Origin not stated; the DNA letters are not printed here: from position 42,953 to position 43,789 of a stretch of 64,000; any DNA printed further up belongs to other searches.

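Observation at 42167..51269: Two paralogous sigma54-driven spmA-spmB-LD-carboxypeptidase modules, each with a divergent unknown membrane protein, flank dapF-lysA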

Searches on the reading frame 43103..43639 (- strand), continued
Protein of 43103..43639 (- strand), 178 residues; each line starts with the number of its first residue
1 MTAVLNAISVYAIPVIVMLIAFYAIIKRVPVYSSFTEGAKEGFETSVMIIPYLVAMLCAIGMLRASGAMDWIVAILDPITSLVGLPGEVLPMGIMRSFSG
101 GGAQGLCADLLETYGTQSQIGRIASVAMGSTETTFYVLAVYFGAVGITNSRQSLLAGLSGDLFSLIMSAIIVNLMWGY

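Call 87: search_protein_families(library=pfam, proteins=[L053:4078-8349:+, L053:10559-12079:+, L053:12080-13717:+, L053:14881-15720:-, L049:3002-5464:+, L049:5461-6756:+, L049:6899-8356:+, L049:10919-12085:+, L049:12130-12939:-, L049:12956-14938:-], max_evalue=0.0001)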
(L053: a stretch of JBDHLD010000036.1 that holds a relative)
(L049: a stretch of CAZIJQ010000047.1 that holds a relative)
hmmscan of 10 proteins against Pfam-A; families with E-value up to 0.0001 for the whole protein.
L053:4078-8349:+ (1423 aa): 2 families
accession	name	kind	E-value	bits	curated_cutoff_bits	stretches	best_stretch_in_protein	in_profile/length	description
PF12770.12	CHAT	-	1.4e-27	97.4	24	1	783-1076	6-289/289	CHAT domain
PF20308.4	TPR-S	-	1e-09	39.3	27.6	1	1164-1292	3-100/102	Tetratricopeptide Repeats-Sensor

L053:10559-12079:+ (506 aa): 3 families
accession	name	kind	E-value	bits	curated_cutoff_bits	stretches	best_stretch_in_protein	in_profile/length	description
PF02875.26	Mur_ligase_C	-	1.4e-21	78.1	28.4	1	355-487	1-127/127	Mur ligase, glutamate ligase domain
PF08245.18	Mur_ligase_M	-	8.2e-18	65.5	24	1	108-244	1-149/200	Mur ligase middle domain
PF01225.30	Mur_ligase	-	4e-16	59.6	21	1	2-95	1-87/95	Mur ligase family, catalytic domain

L053:12080-13717:+ (545 aa): 0 families

L053:14881-15720:- (279 aa): 2 families
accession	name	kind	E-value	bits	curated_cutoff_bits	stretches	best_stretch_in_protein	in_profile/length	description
PF08327.17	AHSA1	-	1.6e-14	54.7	22.1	1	28-148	1-125/125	Activator of Hsp90 ATPase homolog 1-like protein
PF10604.15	Polyketide_cyc2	-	1.9e-06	28.7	27.4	1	21-150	4-129/142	Polyketide cyclase / dehydrase and lipid transport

L049:3002-5464:+ (820 aa): 4 families
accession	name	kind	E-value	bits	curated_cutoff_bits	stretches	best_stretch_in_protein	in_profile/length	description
PF00704.34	Glyco_hydro_18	-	2.7e-37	129.6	29.6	1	72-369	5-317/317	Glycosyl hydrolases family 18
PF18962.6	Por_Secre_tail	-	7.2e-07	29.9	27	1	735-816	1-73/75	Secretion system C-terminal sorting domain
PF13860.13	FlgD_ig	-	1.3e-05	25.6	27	1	744-804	12-72/79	FlgD Ig-like domain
PF03644.19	Glyco_hydro_85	-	1.7e-05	25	22.2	1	97-283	33-207/302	Glycosyl hydrolase family 85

L049:5461-6756:+ (431 aa): 2 families
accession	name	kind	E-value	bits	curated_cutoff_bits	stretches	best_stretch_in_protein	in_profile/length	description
PF07075.17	NamZ_N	-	3.5e-76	255.6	26.9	1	64-267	1-202/203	Exo-beta-N-acetylmuramidase NamZ, N-terminal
PF20732.2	NamZ_C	-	1.1e-48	166.3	25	1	271-429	1-152/152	Exo-beta-N-acetylmuramidase NamZ, C-terminal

L049:6899-8356:+ (485 aa): 1 family
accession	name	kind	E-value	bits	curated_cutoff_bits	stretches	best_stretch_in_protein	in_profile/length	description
PF02113.21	Peptidase_S13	-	8.3e-97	325.2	22.8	1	41-468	2-428/444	D-Ala-D-Ala carboxypeptidase 3 (S13) family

L049:10919-12085:+ (388 aa): 2 families
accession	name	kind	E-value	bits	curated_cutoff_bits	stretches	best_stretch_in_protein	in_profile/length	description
PF00924.24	MS_channel_2nd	-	2.2e-21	76.2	20.2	1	204-270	1-67/68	Mechanosensitive ion channel, beta-domain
PF21082.3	MS_channel_3rd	-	2.1e-14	54.1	21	1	279-363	2-88/88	Mechanosensitive ion channel MscS, C-terminal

L049:12130-12939:- (269 aa): 1 family
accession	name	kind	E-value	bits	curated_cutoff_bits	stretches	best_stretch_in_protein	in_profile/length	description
PF01182.26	Glucosamine_iso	-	5e-18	66.2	27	1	10-230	4-217/225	Glucosamine-6-phosphate isomerases/6-phosphogluconolactonase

L049:12956-14938:- (660 aa): 4 families
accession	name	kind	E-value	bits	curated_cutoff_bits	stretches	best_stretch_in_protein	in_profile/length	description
PF16314.11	DUF4954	-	5.1e-178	592.6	26.2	1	5-436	1-432/433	Domain of unknown function (DUF4954)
PF20683.2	DUF6819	-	5.7e-39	134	23.5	1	498-644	10-159/171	Domain of unknown function (DUF6819)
PF25084.1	LbH_EIF2B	-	6.3e-08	33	54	1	177-250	27-96/105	EIF2B subunit epsilon LbH domain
PF00132.30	Hexapep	-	2.3e-06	27.5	27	0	178-203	2-28/36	Bacterial transferase hexapeptide (six repeats)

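Call 90: search_protein_families(library=pfam, proteins=[L073:10597-11706:-, L063:10562-11386:-, L080:6920-8830:+, L067:12145-13254:+, L069:12992-15475:-, L063:11536-12447:+, L080:10592-11098:+, L053:12080-13717:+], max_evalue=0.001)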
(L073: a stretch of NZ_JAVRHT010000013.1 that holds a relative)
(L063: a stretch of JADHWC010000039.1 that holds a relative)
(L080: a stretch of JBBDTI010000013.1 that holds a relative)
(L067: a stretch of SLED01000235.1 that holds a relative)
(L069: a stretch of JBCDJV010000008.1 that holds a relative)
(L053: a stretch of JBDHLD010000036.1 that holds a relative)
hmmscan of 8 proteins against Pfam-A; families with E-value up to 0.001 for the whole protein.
L073:10597-11706:- (369 aa): 1 family
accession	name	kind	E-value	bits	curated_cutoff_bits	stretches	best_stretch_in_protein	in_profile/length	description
PF00246.29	Peptidase_M14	-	4.6e-13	49.9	21.6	1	22-130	5-118/286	Zinc carboxypeptidase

L063:10562-11386:- (274 aa): 1 family
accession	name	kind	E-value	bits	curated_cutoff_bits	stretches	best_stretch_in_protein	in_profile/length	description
PF00198.28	2-oxoacid_dh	-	6.7e-25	88.3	23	2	179-262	148-229/232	2-oxoacid dehydrogenases acyltransferase (catalytic domain)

L080:6920-8830:+ (636 aa): 9 families
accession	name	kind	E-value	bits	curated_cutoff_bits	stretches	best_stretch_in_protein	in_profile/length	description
PF08459.17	UvrC_RNaseH_dom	-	1.7e-55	187.7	22.3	1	403-555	2-159/159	UvrC RNAse H endonuclease domain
PF22920.2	UvrC_RNaseH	-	1.5e-26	93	24.3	1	265-381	1-115/116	UvrC Ribonuclease H-like domain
PF01541.30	GIY-YIG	-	1.4e-11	44.9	22.6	1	26-102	2-78/78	GIY-YIG catalytic domain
PF14520.12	HHH_5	-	2.2e-09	38.1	27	1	570-619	3-55/57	Helix-hairpin-helix domain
PF02151.25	UVR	-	1.8e-08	34.3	21.5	1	217-251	1-35/36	UvrB/uvrC motif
PF12826.13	HHH_2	-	2e-08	34.7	27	1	573-622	7-58/64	Helix-hairpin-helix motif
PF01367.25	5_3_exonuc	-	8.1e-05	23.5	40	1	572-599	21-48/97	5'-3' exonuclease, C-terminal SAM fold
PF24348.1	DUF7508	-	0.00027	21.5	26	1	18-59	14-54/79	Domain of unknown function (DUF7508)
PF21176.3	RecR_HhH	-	0.00033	20.9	27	0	567-585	4-22/45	RecR, helix-hairpin-helix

L067:12145-13254:+ (369 aa): 0 families

L069:12992-15475:- (827 aa): 3 families
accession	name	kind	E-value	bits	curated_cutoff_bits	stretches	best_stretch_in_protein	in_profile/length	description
PF16313.11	DUF4953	-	2e-119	398.9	24.2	1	442-748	3-314/316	Met-zincin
PF17148.9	DUF5117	-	1.5e-59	201.4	27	1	123-309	1-188/189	Domain of unknown function (DUF5117)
PF17162.9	DUF5118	-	6.9e-24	83.8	27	1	67-115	2-50/50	Domain of unknown function (DUF5118)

L063:11536-12447:+ (303 aa): 1 family
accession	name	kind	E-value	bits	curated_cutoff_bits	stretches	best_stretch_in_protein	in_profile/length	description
PF07313.18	AmiA-like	-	5.1e-27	95.1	27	1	66-270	3-201/202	N-acetylmuramoyl-L-alanine amidase-like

L080:10592-11098:+ (168 aa): 0 families

L053:12080-13717:+ (545 aa): 0 families

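Call 91: search_protein_families(library=ncbifam, proteins=[L053:10559-12079:+, L065:10546-12100:+, L049:8370-9299:+, L053:13913-14866:+, L042:10548-11447:+, L073:10597-11706:-, L063:10562-11386:-], max_evalue=0.00001)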
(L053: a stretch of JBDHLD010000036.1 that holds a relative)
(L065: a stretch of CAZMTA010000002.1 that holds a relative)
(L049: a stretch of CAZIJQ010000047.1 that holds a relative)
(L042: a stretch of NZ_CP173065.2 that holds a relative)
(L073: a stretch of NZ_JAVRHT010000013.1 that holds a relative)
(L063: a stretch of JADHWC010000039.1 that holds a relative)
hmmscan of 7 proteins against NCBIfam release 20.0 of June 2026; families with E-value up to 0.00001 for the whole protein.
L053:10559-12079:+ (506 aa): 22 families
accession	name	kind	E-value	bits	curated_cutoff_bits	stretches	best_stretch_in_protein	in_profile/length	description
TIGR01081.1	mpl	equivalog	1.3e-133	446.4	388.7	2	2-241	1-241/448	UDP-N-acetylmuramate:L-alanyl-gamma-D-glutamyl-meso-diaminopimelate ligase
TIGR01082.1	murC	equivalog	5.7e-90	302.5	335.1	2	2-231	1-221/449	UDP-N-acetylmuramate--L-alanine ligase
NF011171.0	PRK14573.1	equivalog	1.3e-48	165.5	1015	2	2-197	6-190/809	bifunctional UDP-N-acetylmuramate--L-alanine ligase/D-alanine--D-alanine ligase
NF053645.1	pMurC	equivalog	2.9e-25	88.9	560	2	301-403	300-400/492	pseudomurein biosynthesis peptide ligase pMurC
TIGR01085.1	murE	subfamily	3.9e-22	78.8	257.3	1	288-399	254-364/472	UDP-N-acetylmuramyl-tripeptide synthetase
TIGR01087.1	murD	equivalog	1.9e-21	76.6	211.95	2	6-224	5-218/441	UDP-N-acetylmuramoyl-L-alanine--D-glutamate ligase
NF001124.0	PRK00139.1-2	equivalog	5.5e-21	74.9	476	1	287-399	271-383/500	UDP-N-acetylmuramoyl-L-alanyl-D-glutamate--2,6-diaminopimelate ligase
NF001126.0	PRK00139.1-4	equivalog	9.4e-19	67.3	373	1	288-399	265-374/486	UDP-N-acetylmuramoyl-L-alanyl-D-glutamate--2,6-diaminopimelate ligase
NF053648.1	pMurE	equivalog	2.1e-17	63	600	1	179-390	191-352/464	pseudomurein biosynthesis peptide ligase pMurE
NF008896.0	PRK11929.1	equivalog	9.6e-17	60.1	1023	1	178-387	680-856/965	bifunctional UDP-N-acetylmuramoyl-L-alanyl-D-glutamate--2,6-diaminopimelate ligase MurE/UDP-N-acetylmuramoyl-tripeptide--D-alanyl-D-alanine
NF001123.0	PRK00139.1-1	equivalog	1.3e-16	60.4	586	1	272-390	257-374/493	UDP-N-acetylmuramoyl-L-alanyl-D-glutamate--2,6-diaminopimelate ligase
TIGR01143.1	murF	subfamily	9.2e-15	54.5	288.6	1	288-398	221-330/418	UDP-N-acetylmuramoyl-tripeptide--D-alanyl-D-alanine ligase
NF053646.1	pMurD1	equivalog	2.6e-14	52.7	610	1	311-429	272-386/465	pseudomurein biosynthesis peptide ligase pMurD1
NF010623.0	PRK14016.1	subfamily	6.1e-14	51.1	877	1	320-399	684-765/871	cyanophycin synthetase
TIGR02068.2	cya_phycin_syn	equivalog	4.7e-12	44.7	850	1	321-398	683-762/862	cyanophycin synthetase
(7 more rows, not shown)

L065:10546-12100:+ (518 aa): 22 families
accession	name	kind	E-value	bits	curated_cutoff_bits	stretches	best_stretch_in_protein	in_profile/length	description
TIGR01081.1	mpl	equivalog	2.1e-131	439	388.7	2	2-245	1-245/448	UDP-N-acetylmuramate:L-alanyl-gamma-D-glutamyl-meso-diaminopimelate ligase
TIGR01082.1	murC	equivalog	4.4e-92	309.5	335.1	2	2-237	1-228/449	UDP-N-acetylmuramate--L-alanine ligase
NF011171.0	PRK14573.1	equivalog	2.1e-43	148.3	1015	2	2-196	6-189/809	bifunctional UDP-N-acetylmuramate--L-alanine ligase/D-alanine--D-alanine ligase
NF053645.1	pMurC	equivalog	2.6e-21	75.9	560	1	4-443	2-423/492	pseudomurein biosynthesis peptide ligase pMurC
NF008896.0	PRK11929.1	equivalog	7.9e-20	70.3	1023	1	177-412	679-865/965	bifunctional UDP-N-acetylmuramoyl-L-alanyl-D-glutamate--2,6-diaminopimelate ligase MurE/UDP-N-acetylmuramoyl-tripeptide--D-alanyl-D-alanine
TIGR01087.1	murD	equivalog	2.7e-19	69.6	211.95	1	6-235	5-229/441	UDP-N-acetylmuramoyl-L-alanine--D-glutamate ligase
TIGR01085.1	murE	subfamily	3.4e-18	65.8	257.3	1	295-415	245-364/472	UDP-N-acetylmuramyl-tripeptide synthetase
NF001123.0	PRK00139.1-1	equivalog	1.8e-17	63.2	586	1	301-503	270-465/493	UDP-N-acetylmuramoyl-L-alanyl-D-glutamate--2,6-diaminopimelate ligase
NF001124.0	PRK00139.1-2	equivalog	1.9e-17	63.2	476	1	298-501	270-466/500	UDP-N-acetylmuramoyl-L-alanyl-D-glutamate--2,6-diaminopimelate ligase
NF001126.0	PRK00139.1-4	equivalog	1.4e-16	60.2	373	1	303-415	264-374/486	UDP-N-acetylmuramoyl-L-alanyl-D-glutamate--2,6-diaminopimelate ligase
TIGR01143.1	murF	subfamily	1e-14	54.3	288.6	1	304-499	221-403/418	UDP-N-acetylmuramoyl-tripeptide--D-alanyl-D-alanine ligase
NF010628.0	PRK14022.1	equivalog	2.3e-14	53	536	1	315-503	275-456/483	UDP-N-acetylmuramoyl-L-alanyl-D-glutamate--L-lysine ligase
NF053646.1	pMurD1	equivalog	2.4e-13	49.6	610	1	336-501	282-440/465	pseudomurein biosynthesis peptide ligase pMurD1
NF010623.0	PRK14016.1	subfamily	2.9e-13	48.9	877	1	336-502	684-851/871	cyanophycin synthetase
NF053648.1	pMurE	equivalog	2.7e-12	46.2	600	1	333-505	281-454/464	pseudomurein biosynthesis peptide ligase pMurE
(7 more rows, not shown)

L049:8370-9299:+ (309 aa): 1 family
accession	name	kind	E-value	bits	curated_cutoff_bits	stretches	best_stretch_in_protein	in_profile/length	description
NF008424.0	PRK11253.1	equivalog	1.4e-39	136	378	1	13-307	7-304/308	muramoyltetrapeptide carboxypeptidase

L053:13913-14866:+ (317 aa): 1 family
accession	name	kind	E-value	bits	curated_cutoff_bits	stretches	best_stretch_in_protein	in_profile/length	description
NF008424.0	PRK11253.1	equivalog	1.7e-50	171.9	378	1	19-304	6-299/308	muramoyltetrapeptide carboxypeptidase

L042:10548-11447:+ (299 aa): 1 family
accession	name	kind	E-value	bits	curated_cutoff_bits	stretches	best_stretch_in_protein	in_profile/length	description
NF008424.0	PRK11253.1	equivalog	6.5e-54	183.1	378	1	9-291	6-292/308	muramoyltetrapeptide carboxypeptidase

L073:10597-11706:- (369 aa): 0 families

L063:10562-11386:- (274 aa): 8 families
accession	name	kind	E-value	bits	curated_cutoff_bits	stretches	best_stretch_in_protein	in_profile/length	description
NF008814.0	PRK11854.1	equivalog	8.6e-18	64.1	722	2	180-263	554-635/637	pyruvate dehydrogenase complex dihydrolipoyllysine-residue acetyltransferase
TIGR01347.1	sucB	equivalog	1.8e-17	63.6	378.65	2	179-246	318-383/404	dihydrolipoyllysine-residue succinyltransferase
NF004309.0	PRK05704.1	equivalog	4.3e-16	59.3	449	2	179-246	322-387/408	2-oxoglutarate dehydrogenase complex dihydrolipoyllysine-residue succinyltransferase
TIGR02927.1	SucB_Actino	equivalog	1.7e-13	50.3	423.45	1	180-258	488-569/579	2-oxoglutarate dehydrogenase, E2 component, dihydrolipoamide succinyltransferase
TIGR01349.1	PDHac_trf_mito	equivalog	3.1e-13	49.7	445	0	179-251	350-423/437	pyruvate dehydrogenase complex dihydrolipoamide acetyltransferase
NF011416.0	PRK14843.1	equivalog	4.2e-13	48.9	429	1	181-249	265-331/347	dihydrolipoamide acetyltransferase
TIGR01348.1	PDHac_trf_long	equivalog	2.3e-11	43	552.1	0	182-260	506-582/587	dihydrolipoyllysine-residue acetyltransferase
NF008815.0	PRK11857.1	equivalog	1e-09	38.3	378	1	179-253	223-295/308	dihydrolipoamide acetyltransferase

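Call 96: predict_structure(alignment_id=A1)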
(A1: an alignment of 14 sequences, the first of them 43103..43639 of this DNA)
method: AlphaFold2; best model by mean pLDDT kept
length: 178 residues; sequences in the alignment: 14
mean_pLDDT: 45.2   pTM: 0.31
mean pLDDT of the five models: 45.2, 44.5, 42.1, 41.2, 37.6
residues with pLDDT >= 90: 0; 70-90: 2; 50-70: 47; < 50: 129
segments of 3 or more residues with pLDDT < 50: 1-14, 28-55, 97-112, 114-178
pLDDT, mean of each block of 10 residues (from residue 1): 43 49 51 33 33 48 55 68 57 49 45 46 41 31 32 42 48 43
secondary structure, 60 per line:
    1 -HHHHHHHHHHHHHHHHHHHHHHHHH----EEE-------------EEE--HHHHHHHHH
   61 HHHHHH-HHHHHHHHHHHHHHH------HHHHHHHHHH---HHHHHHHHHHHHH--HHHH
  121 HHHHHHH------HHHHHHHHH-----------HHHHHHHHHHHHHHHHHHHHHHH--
elements in order: H2-26 E31-33 E47-49 H52-66 H68-82 H89-98 H102-114 H117-127 H134-142 H154-176

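Call 97: search_solved_structures(query=A1, max_evalue=10)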
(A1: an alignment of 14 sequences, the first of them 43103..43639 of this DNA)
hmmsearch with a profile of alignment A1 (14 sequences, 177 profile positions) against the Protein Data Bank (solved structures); distinct sequences matched with E-value up to 10: 2.
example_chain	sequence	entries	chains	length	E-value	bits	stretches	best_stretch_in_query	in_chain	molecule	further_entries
3hib_A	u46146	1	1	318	1.3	12.3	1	22-79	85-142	Pre-mRNA-splicing helicase BRR2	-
3im1_A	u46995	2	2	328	1.3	12.2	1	22-79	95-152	Pre-mRNA-splicing helicase BRR2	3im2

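Call 99: find_encoding_contigs(protein=P0046, flank=8000, max_places=2)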
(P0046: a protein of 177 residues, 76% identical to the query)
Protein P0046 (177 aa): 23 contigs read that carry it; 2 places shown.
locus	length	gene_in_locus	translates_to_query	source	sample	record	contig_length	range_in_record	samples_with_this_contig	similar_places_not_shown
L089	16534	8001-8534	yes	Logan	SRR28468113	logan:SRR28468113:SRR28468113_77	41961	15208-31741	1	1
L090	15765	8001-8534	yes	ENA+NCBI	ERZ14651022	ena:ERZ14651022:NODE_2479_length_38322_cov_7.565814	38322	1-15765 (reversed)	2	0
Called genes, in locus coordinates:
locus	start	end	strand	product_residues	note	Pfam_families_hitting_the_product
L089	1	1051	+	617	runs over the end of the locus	PF00158:Sigma54_activat, PF01078:Mg_chelatase (faint), PF14532:Sigma54_activ_2, PF00004:AAA (weak), PF07728:AAA_5, PF25601:AAA_lid_14, PF02954:HTH_8 (faint)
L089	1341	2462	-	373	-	PF01168:Ala_racemase_N, PF00842:Ala_racemase_C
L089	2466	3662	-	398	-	PF01546:Peptidase_M20, PF07687:M20_dimer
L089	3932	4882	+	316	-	PF01244:Peptidase_M19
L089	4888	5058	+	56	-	-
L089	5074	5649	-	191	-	PF01427:Peptidase_M15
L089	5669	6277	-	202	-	-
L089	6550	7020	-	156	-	-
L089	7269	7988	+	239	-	PF07670:Gate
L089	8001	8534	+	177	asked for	PF07670:Gate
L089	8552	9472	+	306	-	PF02016:Peptidase_S66, PF17676:Peptidase_S66C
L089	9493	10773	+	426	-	PF00278:Orn_DAP_Arg_deC, PF02784:Orn_Arg_deC_N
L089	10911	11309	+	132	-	-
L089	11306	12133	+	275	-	PF01678:DAP_epimerase, PF05544:Pro_racemase (faint), PF01678:DAP_epimerase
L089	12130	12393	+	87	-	-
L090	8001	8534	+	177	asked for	PF07670:Gate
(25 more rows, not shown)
